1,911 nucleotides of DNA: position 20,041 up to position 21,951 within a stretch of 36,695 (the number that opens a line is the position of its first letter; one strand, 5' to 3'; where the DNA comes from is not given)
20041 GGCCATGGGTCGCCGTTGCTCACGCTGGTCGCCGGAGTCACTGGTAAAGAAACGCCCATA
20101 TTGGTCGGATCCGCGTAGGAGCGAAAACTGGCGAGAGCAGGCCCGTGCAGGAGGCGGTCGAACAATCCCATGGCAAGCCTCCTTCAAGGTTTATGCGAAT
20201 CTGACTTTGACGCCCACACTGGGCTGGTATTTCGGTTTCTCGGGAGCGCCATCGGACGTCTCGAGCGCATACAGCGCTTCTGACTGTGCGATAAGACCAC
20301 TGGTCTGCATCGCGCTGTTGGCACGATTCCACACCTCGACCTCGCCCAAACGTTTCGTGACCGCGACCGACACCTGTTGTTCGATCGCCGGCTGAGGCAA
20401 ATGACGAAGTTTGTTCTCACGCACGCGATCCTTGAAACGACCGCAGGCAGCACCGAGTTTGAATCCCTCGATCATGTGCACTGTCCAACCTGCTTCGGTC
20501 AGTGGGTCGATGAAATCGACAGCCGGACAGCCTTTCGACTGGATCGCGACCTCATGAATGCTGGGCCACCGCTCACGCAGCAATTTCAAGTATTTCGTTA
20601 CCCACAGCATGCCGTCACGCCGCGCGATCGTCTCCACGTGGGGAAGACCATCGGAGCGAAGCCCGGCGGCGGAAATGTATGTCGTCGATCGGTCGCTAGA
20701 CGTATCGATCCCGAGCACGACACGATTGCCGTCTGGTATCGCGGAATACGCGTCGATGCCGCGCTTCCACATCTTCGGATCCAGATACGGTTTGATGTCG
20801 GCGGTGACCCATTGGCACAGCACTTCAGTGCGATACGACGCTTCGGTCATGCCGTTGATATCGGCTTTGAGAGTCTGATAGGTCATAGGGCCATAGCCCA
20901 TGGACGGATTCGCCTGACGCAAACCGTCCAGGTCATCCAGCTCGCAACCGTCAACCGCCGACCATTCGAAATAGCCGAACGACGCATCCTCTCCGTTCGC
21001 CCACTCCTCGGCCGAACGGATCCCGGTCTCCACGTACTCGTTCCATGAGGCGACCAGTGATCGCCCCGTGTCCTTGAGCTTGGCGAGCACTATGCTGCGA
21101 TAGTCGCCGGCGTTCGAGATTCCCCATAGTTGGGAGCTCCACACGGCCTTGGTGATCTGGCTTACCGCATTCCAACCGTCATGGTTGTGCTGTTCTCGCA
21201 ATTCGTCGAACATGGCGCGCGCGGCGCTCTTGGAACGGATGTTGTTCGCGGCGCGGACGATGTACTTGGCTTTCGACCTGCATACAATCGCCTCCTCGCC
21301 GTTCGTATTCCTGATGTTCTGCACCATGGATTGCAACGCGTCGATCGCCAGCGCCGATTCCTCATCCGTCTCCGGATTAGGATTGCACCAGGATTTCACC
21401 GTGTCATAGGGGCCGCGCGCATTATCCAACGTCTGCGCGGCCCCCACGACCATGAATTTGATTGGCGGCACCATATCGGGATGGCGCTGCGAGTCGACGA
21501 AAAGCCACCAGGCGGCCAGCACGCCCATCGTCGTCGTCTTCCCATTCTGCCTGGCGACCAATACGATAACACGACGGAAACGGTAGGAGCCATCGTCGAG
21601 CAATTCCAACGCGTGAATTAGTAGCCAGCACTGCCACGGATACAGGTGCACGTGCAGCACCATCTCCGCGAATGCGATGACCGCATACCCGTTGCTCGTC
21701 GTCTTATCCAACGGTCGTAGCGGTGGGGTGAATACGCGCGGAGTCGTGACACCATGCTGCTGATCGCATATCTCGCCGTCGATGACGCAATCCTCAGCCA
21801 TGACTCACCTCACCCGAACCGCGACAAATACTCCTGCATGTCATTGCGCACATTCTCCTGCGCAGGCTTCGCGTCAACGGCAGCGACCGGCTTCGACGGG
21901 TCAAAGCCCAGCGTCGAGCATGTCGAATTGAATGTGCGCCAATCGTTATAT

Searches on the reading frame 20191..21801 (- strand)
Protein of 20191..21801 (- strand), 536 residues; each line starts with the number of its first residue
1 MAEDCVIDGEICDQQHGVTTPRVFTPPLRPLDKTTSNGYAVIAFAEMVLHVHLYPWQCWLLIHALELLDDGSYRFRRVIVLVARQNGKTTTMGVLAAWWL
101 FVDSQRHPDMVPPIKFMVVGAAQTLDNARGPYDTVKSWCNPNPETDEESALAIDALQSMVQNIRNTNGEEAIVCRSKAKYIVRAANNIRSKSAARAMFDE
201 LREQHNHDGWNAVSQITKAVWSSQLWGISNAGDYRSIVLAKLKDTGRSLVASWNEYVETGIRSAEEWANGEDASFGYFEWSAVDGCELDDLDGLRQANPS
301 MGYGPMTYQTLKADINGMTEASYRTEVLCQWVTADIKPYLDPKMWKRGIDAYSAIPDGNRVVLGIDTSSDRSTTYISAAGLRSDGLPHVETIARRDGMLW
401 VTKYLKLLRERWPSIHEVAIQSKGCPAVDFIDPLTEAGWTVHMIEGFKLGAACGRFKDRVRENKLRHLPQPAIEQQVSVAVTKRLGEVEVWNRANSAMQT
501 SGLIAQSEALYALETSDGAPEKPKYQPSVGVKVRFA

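Call 116: search_dna_similar(query=window:20191-21801:-, collection=phages, mode=protein, max_evalue=1e-20, max_rows=12)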
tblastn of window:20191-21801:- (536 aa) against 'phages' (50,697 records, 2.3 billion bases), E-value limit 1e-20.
Records with a match: 415; places in all: 415; records where one place covers at least 80% of the query: 414.
Best place of each record, by identity: 60-80% 1; <60% 414.
By first word of the organism name: Arthrobacter 161; Microbacterium 96; Mycobacterium 55; Gordonia 51; Corynebacterium 30; Propionibacterium 9; Curtobacterium 7; Rhodococcus 2; Bacteriophage 1; Nocardia 1; and 2 more.
By host as written in the record: Arthrobacter sp. ATCC 21022 100; Microbacterium foliorum NRRL B-24224 53; Gordonia terrae 3612 41; Microbacterium foliorum NRRL B-24224 SEA 31; Mycobacterium smegmatis mc2 155 25; Arthrobacter globiformis B-2979 23; Mycobacterium smegmatis mc#155 18; Arthrobacter globiformis NRRL B-2979 SEA 15; and 49 more.
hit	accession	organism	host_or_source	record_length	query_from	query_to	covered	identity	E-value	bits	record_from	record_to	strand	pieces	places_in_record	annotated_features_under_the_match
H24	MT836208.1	Bacteriophage sp.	human fecal samples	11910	2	529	99%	71.6%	0e+0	813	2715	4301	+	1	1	record has no annotation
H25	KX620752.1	Propionibacterium phage E1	Propionibacterium freudenreichii TL110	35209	17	525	95%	50.0%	3e-153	490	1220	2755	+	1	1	3: terminase large subunit | 2: HNH endonuclease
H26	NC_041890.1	Propionibacterium phage Anatole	Propionibacterium freudenreichii TL110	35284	17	525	95%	50.0%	3e-153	490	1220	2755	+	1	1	3: terminase large subunit | 2: HNH endonuclease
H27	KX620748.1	Propionibacterium phage Anatole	Propionibacterium freudenreichii TL110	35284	17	525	95%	50.0%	3e-153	490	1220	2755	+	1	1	3: terminase large subunit | 2: HNH endonuclease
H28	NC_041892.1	Propionibacterium phage B3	Propionibacterium freudenreichii TL110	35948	17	525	95%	50.0%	1e-152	489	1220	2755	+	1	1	3: terminase large subunit | 2: HNH endonuclease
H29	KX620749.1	Propionibacterium phage B3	Propionibacterium freudenreichii TL110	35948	17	525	95%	50.0%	1e-152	489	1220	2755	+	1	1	3: terminase large subunit | 2: hypothetical protein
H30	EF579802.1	Microbacterium phage Min1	Microbacterium nematophilum CBX102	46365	16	530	96%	40.3%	1e-95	324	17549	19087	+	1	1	probable terminase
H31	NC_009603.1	Microbacterium phage Min1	Microbacterium nematophilum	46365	16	530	96%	40.3%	1e-95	324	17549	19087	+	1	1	terminase large subunit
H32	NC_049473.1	Arthrobacter phage Kuleana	Arthrobacter globiformis B-2979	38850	17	511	92%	37.6%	9e-83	286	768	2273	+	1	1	3: terminase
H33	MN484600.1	Arthrobacter phage Kuleana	Arthrobacter globiformis B-2979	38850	17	511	92%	37.6%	9e-83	286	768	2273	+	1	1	3: terminase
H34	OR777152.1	Arthrobacter phage Cupello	Arthrobacter sp. B10-11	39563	16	511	93%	37.1%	2e-81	283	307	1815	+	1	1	terminase large subunit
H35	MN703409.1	Arthrobacter phage LittleTokyo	Arthrobacter globiformis B-2979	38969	13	511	93%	36.8%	6e-83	287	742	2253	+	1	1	3: terminase | 2: hypothetical protein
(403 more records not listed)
